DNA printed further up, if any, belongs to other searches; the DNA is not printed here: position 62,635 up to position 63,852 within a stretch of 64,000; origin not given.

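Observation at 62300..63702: Tandem paralogous surface-protein genes with an ~80-nt identical tract (recent duplication or gene conversion)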

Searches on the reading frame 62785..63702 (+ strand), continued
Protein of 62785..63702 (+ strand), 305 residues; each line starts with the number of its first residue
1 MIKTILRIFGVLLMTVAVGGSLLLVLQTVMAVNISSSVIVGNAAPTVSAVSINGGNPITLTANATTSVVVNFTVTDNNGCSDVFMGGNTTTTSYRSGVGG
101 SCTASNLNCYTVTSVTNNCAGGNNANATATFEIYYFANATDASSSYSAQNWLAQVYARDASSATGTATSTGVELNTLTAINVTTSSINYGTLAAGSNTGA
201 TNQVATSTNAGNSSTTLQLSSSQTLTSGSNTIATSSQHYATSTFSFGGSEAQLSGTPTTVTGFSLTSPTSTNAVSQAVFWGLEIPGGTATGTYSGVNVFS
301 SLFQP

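Call 56: list_cluster_members(proteins=[P0121, window:62785-63699:+])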
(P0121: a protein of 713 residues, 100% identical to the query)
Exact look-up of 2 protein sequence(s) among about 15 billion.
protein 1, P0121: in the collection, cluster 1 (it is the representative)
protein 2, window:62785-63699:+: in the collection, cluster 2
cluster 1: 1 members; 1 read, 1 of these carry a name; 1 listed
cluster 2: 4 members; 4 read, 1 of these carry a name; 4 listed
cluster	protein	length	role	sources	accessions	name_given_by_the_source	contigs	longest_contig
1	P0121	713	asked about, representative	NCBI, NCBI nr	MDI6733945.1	MAG: hypothetical protein QMD50_00420 [Patescibacteria group bacterium] | hypothetical protein [Patescibacteria group bacterium]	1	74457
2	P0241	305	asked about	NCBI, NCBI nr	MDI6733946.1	MAG: hypothetical protein QMD50_00425 [Patescibacteria group bacterium] | hypothetical protein [Patescibacteria group bacterium]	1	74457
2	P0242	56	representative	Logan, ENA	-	-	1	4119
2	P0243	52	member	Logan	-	-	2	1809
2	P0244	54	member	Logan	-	-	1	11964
